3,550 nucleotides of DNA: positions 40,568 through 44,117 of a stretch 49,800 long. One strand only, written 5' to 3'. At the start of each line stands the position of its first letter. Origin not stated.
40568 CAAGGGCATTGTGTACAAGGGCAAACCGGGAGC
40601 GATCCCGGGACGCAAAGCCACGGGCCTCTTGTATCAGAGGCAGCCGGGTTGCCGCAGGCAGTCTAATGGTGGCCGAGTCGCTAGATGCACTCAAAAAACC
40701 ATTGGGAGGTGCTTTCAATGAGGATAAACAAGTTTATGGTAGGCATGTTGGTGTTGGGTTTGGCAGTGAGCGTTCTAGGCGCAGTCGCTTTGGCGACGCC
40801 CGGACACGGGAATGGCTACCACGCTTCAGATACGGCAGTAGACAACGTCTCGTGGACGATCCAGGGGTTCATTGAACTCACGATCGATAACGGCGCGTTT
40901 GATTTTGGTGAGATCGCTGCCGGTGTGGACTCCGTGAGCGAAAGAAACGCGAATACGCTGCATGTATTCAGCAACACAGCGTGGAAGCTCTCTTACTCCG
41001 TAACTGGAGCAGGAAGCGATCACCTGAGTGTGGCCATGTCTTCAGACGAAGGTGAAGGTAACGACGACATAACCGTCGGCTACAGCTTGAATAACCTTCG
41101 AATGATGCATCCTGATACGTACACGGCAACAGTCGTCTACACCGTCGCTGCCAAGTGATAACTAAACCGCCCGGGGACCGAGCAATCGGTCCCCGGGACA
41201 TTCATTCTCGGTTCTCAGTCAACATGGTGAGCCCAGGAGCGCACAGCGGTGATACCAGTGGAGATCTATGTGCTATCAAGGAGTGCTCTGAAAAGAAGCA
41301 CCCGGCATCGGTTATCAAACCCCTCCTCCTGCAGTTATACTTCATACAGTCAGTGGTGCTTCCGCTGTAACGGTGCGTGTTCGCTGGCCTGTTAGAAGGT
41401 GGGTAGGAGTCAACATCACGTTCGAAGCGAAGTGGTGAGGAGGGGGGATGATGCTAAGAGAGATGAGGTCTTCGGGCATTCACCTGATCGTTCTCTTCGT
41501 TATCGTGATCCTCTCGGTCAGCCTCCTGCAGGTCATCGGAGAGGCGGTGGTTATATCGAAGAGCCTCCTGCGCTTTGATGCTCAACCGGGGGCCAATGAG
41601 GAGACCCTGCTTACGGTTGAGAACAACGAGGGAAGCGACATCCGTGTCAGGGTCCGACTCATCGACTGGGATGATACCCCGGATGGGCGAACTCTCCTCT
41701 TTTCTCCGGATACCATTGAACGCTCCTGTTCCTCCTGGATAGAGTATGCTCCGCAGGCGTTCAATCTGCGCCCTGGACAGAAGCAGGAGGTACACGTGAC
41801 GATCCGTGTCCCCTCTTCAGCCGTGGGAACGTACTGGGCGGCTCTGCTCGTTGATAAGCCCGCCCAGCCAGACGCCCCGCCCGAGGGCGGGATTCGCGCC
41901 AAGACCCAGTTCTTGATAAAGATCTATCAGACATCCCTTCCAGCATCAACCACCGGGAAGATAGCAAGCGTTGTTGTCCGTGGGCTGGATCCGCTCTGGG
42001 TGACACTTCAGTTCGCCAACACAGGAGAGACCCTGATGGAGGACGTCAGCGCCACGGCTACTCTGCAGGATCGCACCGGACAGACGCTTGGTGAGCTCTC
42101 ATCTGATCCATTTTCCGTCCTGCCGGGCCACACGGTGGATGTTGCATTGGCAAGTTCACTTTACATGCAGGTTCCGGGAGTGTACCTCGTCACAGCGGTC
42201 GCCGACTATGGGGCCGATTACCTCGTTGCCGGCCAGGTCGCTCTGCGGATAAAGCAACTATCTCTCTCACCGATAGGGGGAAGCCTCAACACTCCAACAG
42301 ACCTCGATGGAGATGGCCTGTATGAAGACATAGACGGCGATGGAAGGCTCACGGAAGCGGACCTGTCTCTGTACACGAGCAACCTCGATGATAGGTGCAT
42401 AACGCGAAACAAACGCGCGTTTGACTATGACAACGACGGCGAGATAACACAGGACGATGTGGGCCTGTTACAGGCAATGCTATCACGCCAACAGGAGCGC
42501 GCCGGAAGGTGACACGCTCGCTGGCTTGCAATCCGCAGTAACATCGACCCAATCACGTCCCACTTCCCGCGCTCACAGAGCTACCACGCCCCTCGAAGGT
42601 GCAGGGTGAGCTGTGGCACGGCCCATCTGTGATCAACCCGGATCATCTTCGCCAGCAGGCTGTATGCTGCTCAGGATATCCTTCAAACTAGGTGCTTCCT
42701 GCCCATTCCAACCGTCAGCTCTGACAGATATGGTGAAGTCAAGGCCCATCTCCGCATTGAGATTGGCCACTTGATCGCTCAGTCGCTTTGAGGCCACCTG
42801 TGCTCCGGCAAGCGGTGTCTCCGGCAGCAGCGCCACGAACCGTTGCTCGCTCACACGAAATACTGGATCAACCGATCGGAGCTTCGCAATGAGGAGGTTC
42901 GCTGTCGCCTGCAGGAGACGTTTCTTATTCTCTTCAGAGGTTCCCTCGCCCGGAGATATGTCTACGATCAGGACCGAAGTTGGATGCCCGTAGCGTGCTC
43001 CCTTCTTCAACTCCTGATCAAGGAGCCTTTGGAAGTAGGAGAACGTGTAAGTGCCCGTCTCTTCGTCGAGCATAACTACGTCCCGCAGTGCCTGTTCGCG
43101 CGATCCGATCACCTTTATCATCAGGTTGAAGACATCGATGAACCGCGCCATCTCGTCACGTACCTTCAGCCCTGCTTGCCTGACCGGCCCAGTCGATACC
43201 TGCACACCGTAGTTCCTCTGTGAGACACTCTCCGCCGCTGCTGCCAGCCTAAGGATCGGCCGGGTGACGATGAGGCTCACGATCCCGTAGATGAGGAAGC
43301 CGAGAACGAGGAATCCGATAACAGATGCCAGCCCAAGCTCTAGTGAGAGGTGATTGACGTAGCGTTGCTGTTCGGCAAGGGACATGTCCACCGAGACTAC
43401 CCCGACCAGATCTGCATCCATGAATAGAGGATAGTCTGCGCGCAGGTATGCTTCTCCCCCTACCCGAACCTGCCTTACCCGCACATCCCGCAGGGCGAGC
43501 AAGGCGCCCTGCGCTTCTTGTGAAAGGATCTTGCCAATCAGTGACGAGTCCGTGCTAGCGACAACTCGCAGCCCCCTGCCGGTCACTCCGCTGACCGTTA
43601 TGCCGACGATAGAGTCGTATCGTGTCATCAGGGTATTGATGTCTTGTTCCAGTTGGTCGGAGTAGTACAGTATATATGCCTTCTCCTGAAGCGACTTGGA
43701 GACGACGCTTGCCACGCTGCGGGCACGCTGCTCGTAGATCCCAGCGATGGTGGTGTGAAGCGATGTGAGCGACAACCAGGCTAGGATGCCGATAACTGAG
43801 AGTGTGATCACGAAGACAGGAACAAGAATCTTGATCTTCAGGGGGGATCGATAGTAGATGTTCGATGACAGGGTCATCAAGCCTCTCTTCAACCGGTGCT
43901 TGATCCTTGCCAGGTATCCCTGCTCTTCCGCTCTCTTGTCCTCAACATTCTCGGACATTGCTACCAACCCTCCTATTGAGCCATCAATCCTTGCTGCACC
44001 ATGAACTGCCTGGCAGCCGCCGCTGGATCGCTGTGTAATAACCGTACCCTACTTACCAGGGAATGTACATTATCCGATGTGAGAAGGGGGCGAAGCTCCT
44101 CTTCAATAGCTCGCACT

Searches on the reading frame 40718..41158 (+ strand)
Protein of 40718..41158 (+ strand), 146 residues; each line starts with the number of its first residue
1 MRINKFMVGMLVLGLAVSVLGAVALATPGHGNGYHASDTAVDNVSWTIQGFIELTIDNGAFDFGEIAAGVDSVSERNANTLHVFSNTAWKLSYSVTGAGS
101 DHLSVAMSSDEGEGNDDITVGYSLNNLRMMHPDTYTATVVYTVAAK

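Call 29: search_protein_families(library=pfam, proteins=[window:40718-41158:+], max_evalue=0.01)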
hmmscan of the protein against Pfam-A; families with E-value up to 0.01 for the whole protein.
window:40718-41158:+ (146 aa): 1 family
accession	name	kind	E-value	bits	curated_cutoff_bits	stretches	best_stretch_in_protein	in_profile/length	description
PF22704.2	CBM13-like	-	0.0024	18.4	30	1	74-116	26-68/82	Alpha-galactosidase, CBM13 domain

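Call 37: search_protein_families(library=ncbifam, proteins=[window:40718-41158:+], max_evalue=1)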
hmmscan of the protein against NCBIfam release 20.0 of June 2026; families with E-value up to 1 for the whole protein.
window:40718-41158:+ (146 aa): 1 family
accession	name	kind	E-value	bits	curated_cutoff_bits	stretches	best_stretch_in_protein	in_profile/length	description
TIGR02611.1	TIGR02611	hypoth_equivalog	0.16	11.8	70.6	1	8-31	26-49/121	TIGR02611 family protein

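Call 41: find_homologous_proteins(query=window:40718-41155:+, max_evalue=0.001)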
Query window:40718-41155:+ (146 aa): 60 proteins with E <= 0.001 among 297 candidates.
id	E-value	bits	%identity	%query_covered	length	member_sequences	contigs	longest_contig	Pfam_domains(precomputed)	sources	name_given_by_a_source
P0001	3.7e-83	295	95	100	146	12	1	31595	-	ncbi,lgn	-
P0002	9.3e-80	284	90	100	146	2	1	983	-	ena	-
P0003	1.8e-78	279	90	100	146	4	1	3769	-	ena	-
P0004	3.1e-72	259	83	90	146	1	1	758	-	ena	-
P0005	9.2e-68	245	78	100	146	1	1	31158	-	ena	-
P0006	4.9e-66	239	81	100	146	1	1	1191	-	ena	-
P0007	6.1e-65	236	77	100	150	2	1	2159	-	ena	-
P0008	4.0e-63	230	74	100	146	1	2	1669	-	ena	-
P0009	3.2e-61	223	75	100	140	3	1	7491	-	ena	-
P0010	3.4e-60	220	73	100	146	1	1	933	-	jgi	-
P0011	7.8e-60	219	74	100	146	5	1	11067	-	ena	-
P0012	9.1e-60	219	72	100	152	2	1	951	-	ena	-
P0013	4.2e-59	217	72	100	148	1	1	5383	-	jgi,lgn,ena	-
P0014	4.3e-59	217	70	100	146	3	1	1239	-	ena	-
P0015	7.5e-59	216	71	100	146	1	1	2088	-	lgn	-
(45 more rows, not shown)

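Call 47: predict_structure(alignment_id=A3)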
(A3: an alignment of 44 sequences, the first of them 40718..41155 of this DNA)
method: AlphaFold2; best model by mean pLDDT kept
length: 146 residues; sequences in the alignment: 44
mean_pLDDT: 82.8   pTM: 0.67
mean pLDDT of the five models: 82.8, 80.9, 78.4, 76.3, 73.2
residues with pLDDT >= 90: 99; 70-90: 9; 50-70: 6; < 50: 32
segments of 3 or more residues with pLDDT < 50: 1-31
pLDDT, mean of each block of 10 residues (from residue 1): 43 43 45 59 89 95 95 98 98 97 98 98 97 97 97
secondary structure, 60 per line:
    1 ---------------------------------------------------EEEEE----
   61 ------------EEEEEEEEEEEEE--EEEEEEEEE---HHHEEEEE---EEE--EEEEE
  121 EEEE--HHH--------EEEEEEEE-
elements in order: E52-56 E73-85 E88-96 E103-107 E111-113 E116-124 E138-145

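Call 50: fold_search(model_id=the predicted structure, library=pdb)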
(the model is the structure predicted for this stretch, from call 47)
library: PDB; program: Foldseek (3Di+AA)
matches with E <= 10: 713; with E <= 0.001: 0
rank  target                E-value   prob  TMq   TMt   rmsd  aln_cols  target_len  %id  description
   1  9ikj_A                4.8e-03  1.00  0.49  0.32   6.2       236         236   10  Cryo-EM structure of TLP-1a (released 2024-11-13)
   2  2wmp_B                7.5e-03  1.00  0.44  0.51   4.4       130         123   12  Structure of the E. coli chaperone PapD in complex with the pilin domain of the PapGII adhesin (released 2010-08-25)
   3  8jmw_A                7.5e-03  1.00  0.38  0.14   4.2       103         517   16  Fibril form of serine peptidase Vpr (released 2023-12-06)
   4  3me0_B                1.6e-02  1.00  0.44  0.49   4.5       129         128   11  Structure of the E. coli chaperone PAPD in complex with the pilin domain of the PapGII adhesin (released 2011-04-27)
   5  5fqg_A                1.9e-02  0.99  0.38  0.11   9.4       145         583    9  The details of glycolipid glycan hydrolysis by the structural analysis of a family 123 glycoside hydrolase from Clostr (released 2016-03-30)
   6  9ikk_A                2.7e-02  1.00  0.51  0.34   5.6       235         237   10  Cryo-EM structure of TLP-1b (released 2024-11-13)
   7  5fqe_B                2.8e-02  0.99  0.39  0.12   8.5       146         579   10  The details of glycolipid glycan hydrolysis by the structural analysis of a family 123 glycoside hydrolase from Clostr (released 2016-03-30)
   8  3dos_B                3.7e-02  0.96  0.41  0.41   5.5       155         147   18  Crystal structure of the complex of the Caf1M chaperone with the mini-fiber of two Caf1 subunits (Caf1:Caf1), carrying (released 2009-07-14)
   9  2msp_A                4.0e-02  1.00  0.45  0.51   4.2       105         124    8  MAJOR SPERM PROTEIN, BETA ISOFORM, ENGINEERED C59S/T90C MUTANT, PUTATIVE SUBFILAMENT STRUCTURE, PH 8.5 (released 1998-04-15)
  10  1z9s_B                4.0e-02  0.97  0.43  0.43   5.4       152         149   16  Crystal Structure of the native chaperone:subunit:subunit Caf1M:Caf1:Caf1 complex (released 2005-06-21)
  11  3dsn_E                4.0e-02  0.97  0.42  0.41   5.7       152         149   16  Crystal structure of the complex of the Caf1M chaperone with the mini-fiber of two Caf1 subunits (Caf1:Caf1), carrying (released 2009-07-14)
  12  3dpb_B                4.4e-02  0.97  0.41  0.40   6.0       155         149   20  Crystal structure of the complex of the Caf1M chaperone with the mini-fiber of two Caf1 subunits (Caf1:Caf1), carrying (released 2009-07-14)
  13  9fh8_D                4.9e-02  1.00  0.46  0.29   5.7       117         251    8  Crystal structure of the SPD-2 domain of Apis dorsata CEP192 (released 2025-03-26)
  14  4ayf_B                5.2e-02  0.97  0.39  0.45   5.6       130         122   18  Crystal structure of the complex of the Caf1M:Caf1 chaperone:subunit preassembly complex carrying the Tyr40Ala mutatio (released 2012-09-26)
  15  1p5u_B                5.8e-02  0.96  0.43  0.43   5.5       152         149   16  X-ray structure of the ternary Caf1M:Caf1:Caf1 chaperone:subunit:subunit complex (released 2003-06-24)
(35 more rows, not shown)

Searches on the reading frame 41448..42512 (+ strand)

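Call 29: search_protein_families(library=pfam, proteins=[window:41448-42512:+], max_evalue=0.01)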
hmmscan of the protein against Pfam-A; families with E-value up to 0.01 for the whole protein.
window:41448-42512:+ (354 aa): 3 families
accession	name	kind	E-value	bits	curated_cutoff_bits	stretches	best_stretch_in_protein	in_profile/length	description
PF00404.24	Dockerin_1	-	1.8e-05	25.3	22.9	1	292-345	1-56/57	Dockerin type I domain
PF06738.18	ThrE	-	0.0036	17.2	26.3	1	226-263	180-217/241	Putative threonine/serine exporter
PF13405.12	EF-hand_6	-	0.009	16.1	25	0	323-339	7-23/30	EF-hand domain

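Call 37: search_protein_families(library=ncbifam, proteins=[window:41448-42512:+], max_evalue=1)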
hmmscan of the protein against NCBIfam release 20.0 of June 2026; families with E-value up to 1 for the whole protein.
window:41448-42512:+ (354 aa): 2 families
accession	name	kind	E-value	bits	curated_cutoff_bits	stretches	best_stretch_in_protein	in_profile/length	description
NF038353.1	FxLYD_dom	domain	0.00047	20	23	1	190-231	11-52/71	FxLYD domain-containing protein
NF049990.1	CellobisidaseCelK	equivalog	0.031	12.4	1700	1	288-347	825-884/889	cellulose 1,4-beta-cellobiosidase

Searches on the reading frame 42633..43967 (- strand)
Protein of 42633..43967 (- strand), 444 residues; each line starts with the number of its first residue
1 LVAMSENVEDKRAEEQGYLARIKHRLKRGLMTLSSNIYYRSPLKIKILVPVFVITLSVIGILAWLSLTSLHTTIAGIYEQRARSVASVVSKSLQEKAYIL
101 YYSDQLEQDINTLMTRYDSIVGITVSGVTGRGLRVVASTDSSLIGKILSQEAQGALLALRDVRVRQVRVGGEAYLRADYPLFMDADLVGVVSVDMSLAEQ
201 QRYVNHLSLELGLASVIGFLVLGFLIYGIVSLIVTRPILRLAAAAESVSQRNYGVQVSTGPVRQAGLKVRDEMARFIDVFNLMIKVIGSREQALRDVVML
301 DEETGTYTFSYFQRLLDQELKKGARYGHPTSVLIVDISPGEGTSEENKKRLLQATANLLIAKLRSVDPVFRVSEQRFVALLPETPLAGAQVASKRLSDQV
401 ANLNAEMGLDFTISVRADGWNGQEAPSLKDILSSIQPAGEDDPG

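Call 29: search_protein_families(library=pfam, proteins=[window:42633-43967:-], max_evalue=0.01)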
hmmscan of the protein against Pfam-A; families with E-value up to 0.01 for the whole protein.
window:42633-43967:- (444 aa): 2 families
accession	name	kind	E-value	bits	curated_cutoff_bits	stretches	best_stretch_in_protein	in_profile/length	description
PF00990.26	GGDEF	-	3.8e-08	33.7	23.8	1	300-406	3-113/161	Diguanylate cyclase, GGDEF domain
PF17203.10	sCache_3_2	-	4e-05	24.2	28.4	1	77-193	9-124/140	Single cache domain 3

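Call 37: search_protein_families(library=ncbifam, proteins=[window:42633-43967:-], max_evalue=1)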
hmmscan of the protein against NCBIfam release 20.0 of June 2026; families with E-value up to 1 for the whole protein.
window:42633-43967:- (444 aa): 15 families
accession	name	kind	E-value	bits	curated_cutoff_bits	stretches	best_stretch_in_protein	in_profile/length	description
NF047654.1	DiguCycDgcRLepto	equivalog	1.5e-09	37.2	500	1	288-414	123-255/295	diguanylate cyclase DgcR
NF038266.1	diguan_SiaD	equivalog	3.1e-09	36.6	290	1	267-408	66-208/252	biofilm regulation diguanylate cyclase SiaD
TIGR00254.1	GGDEF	domain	1.3e-08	34.7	37.4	1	298-416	5-131/168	diguanylate cyclase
NF033092.0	HK_WalK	equivalog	3e-07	29.4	725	1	48-259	13-226/594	cell wall metabolism sensor histidine kinase WalK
NF053592.1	HK_near_YfiR_like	equivalog_domain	1.1e-06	28.3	194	1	175-288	118-222/223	sensor histidine kinase, YfiR-like protein-associated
NF007135.0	PRK09581.1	equivalog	0.00013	21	474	1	299-404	293-402/457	PleD family two-component system response regulator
NF007380.0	PRK09894.1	equivalog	0.0026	17.2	256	1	350-407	183-240/296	diguanylate cyclase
NF007599.0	PRK10245.1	equivalog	0.0071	14.8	402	1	293-407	205-323/371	diguanylate cyclase AdrA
NF008312.0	PRK11100.1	equivalog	0.0083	15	356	1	180-252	153-224/477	two-component system sensor histidine kinase CreC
NF008281.1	PRK11059.1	equivalog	0.012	13.9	663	1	294-405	217-334/633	RNase E specificity factor CsrD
NF051473.1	DigCycDgcsShew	equivalog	0.015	14.7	400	1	292-402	129-242/291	diguanylate cyclase DgcS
NF038263.1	prot_phos_SiaA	equivalog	0.025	13.1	700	1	190-296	292-388/658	biofilm regulation protein phosphatase SiaA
NF041606.1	dguan_cyc_DgcA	equivalog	0.07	12.1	370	1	311-420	191-307/340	diguanylate cyclase DgcA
NF047496.1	HK_LIC11548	equivalog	0.093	11.5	750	1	209-294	275-351/589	LIC_11548 family sensor histidine kinase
NF011955.1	PRK15426.1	equivalog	0.1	10.7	408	1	349-402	453-506/564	cellulose biosynthesis regulator diguanylate cyclase DgcQ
